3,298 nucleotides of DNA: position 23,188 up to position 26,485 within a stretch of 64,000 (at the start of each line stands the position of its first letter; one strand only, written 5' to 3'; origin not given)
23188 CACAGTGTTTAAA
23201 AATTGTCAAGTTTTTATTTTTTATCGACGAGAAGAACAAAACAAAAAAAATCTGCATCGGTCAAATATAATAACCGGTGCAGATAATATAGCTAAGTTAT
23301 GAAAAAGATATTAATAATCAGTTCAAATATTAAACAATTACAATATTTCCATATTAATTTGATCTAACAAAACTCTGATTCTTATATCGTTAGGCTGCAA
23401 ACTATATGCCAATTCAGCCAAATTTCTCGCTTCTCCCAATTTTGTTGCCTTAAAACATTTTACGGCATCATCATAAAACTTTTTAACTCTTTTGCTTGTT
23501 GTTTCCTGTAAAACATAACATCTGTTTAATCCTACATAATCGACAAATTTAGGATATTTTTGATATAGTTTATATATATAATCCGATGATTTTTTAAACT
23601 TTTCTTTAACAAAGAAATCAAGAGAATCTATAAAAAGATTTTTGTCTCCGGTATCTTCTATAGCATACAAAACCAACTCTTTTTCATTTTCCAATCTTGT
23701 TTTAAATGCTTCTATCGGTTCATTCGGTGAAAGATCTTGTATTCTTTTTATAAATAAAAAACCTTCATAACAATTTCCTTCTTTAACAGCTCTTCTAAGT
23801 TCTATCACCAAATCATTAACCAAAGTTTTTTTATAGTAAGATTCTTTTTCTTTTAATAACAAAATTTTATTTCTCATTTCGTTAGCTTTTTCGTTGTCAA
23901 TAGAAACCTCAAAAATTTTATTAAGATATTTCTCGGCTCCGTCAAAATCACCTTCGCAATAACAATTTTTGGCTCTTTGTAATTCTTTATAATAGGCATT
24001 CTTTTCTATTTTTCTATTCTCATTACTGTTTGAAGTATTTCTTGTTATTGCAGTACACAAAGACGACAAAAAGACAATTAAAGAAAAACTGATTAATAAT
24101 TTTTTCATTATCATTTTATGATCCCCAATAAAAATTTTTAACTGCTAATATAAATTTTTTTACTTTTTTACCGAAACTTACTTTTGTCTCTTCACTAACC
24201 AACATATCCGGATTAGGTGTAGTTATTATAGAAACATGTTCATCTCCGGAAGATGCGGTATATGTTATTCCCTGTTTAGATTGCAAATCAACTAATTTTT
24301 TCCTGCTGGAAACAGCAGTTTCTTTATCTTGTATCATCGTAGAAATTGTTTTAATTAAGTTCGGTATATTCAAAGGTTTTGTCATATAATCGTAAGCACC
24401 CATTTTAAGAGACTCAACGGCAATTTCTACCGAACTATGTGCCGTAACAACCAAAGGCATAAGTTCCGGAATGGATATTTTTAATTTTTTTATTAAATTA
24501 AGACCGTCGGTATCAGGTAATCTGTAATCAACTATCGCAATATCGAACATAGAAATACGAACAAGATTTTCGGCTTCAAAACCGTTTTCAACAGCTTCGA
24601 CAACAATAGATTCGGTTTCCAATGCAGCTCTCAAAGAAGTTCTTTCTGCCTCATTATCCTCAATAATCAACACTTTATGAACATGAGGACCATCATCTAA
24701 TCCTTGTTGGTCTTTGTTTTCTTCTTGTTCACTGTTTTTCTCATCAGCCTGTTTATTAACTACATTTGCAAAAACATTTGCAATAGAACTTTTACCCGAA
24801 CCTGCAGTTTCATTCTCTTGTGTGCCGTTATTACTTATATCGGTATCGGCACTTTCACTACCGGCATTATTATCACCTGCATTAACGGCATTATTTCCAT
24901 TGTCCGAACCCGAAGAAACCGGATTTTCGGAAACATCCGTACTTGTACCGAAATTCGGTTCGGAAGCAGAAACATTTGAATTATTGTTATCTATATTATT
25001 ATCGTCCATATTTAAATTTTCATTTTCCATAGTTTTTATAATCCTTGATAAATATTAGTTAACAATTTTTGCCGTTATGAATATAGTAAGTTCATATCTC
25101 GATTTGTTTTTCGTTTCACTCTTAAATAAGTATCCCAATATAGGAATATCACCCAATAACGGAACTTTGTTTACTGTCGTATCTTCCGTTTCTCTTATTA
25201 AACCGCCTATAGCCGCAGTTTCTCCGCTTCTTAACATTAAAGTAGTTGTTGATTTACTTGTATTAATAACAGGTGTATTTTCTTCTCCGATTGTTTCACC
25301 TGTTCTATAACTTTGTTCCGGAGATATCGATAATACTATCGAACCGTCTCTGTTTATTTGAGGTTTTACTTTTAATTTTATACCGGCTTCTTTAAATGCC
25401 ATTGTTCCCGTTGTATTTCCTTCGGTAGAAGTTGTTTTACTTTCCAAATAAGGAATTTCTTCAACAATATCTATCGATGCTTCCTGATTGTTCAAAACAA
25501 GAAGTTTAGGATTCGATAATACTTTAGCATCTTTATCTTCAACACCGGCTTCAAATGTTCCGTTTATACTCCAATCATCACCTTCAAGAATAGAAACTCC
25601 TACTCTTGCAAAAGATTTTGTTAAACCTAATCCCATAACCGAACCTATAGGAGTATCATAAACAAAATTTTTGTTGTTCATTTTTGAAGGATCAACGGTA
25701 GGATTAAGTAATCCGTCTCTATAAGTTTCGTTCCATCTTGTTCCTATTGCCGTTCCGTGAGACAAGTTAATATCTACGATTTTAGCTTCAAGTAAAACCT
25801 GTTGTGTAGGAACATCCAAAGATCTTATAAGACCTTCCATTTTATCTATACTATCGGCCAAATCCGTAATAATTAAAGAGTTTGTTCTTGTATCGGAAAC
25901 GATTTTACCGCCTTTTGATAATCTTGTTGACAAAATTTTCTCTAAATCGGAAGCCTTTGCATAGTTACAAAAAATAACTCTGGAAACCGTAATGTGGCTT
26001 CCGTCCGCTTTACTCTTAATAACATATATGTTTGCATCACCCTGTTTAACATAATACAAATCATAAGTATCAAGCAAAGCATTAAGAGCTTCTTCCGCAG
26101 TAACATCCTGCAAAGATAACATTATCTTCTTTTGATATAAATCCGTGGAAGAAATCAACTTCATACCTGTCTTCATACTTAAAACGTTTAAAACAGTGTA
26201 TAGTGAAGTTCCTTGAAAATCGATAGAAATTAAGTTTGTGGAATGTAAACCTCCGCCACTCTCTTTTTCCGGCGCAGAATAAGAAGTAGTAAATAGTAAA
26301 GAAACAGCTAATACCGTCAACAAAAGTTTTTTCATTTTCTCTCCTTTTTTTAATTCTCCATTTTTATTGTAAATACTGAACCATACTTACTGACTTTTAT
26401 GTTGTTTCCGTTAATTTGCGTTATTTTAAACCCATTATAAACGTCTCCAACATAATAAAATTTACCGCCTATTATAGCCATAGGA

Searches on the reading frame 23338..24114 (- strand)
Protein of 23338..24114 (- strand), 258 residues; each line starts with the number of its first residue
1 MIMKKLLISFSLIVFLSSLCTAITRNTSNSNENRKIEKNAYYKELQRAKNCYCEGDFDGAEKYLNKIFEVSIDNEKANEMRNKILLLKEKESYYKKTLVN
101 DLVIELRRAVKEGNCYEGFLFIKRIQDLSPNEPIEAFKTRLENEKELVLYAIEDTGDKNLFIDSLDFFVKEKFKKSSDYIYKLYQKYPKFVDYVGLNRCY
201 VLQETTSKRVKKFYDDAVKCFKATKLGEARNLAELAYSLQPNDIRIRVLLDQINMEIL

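Call 52: search_protein_families(library=pfam, proteins=[window:23338-24114:-], max_evalue=0.01)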
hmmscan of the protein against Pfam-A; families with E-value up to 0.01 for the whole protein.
window:23338-24114:- (258 aa): 2 families
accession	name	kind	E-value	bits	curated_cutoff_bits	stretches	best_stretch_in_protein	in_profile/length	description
PF07719.23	TPR_2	-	0.0023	18.4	27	0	46-69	6-29/34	Tetratricopeptide repeat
PF13428.12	TPR_14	-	0.0075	17.3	23.5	0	46-71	6-31/44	Tetratricopeptide repeat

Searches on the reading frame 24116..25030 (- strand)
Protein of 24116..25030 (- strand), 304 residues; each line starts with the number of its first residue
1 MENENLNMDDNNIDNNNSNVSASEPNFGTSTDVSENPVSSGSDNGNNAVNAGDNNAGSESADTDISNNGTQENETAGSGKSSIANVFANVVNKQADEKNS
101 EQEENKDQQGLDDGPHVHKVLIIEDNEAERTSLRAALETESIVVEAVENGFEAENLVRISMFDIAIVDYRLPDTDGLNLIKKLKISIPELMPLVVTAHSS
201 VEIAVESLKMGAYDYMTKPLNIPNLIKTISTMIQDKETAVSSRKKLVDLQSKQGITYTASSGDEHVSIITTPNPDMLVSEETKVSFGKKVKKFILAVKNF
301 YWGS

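Call 52: search_protein_families(library=pfam, proteins=[window:24116-25030:-], max_evalue=0.01)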
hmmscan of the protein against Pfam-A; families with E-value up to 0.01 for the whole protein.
window:24116-25030:- (304 aa): 1 family
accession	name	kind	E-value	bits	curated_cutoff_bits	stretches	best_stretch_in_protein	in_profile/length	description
PF00072.30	Response_reg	-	4.9e-25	88.3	30.2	1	120-229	1-110/111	Response regulator receiver domain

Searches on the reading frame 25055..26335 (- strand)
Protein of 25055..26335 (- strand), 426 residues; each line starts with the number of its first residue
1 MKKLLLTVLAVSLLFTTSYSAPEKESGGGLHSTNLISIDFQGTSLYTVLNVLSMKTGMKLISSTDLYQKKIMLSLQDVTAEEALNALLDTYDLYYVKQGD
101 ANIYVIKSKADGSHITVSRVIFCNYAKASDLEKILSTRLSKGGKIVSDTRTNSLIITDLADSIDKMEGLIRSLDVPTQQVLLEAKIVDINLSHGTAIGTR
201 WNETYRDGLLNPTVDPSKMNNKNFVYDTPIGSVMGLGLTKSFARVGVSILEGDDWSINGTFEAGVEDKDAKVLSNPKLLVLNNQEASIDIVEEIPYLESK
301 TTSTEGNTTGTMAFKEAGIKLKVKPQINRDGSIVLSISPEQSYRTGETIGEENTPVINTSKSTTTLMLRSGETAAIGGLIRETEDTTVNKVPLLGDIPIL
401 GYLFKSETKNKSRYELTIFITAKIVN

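Call 52: search_protein_families(library=pfam, proteins=[window:25055-26335:-], max_evalue=0.01)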
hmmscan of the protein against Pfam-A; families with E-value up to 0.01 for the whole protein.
window:25055-26335:- (426 aa): 3 families
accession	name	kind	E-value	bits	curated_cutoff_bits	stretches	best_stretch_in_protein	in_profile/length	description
PF00263.26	Secretin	-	1.5e-51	174.8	27.5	1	266-425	4-168/169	Bacterial type II and III secretion system protein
PF03958.22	Secretin_N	-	1.5e-13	51.2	28.2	1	119-179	2-69/69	Bacterial type II/III secretion system short domain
PF07660.19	STN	-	1.8e-05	24.9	28.4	1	73-106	18-50/52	Secretin and TonB N terminus short domain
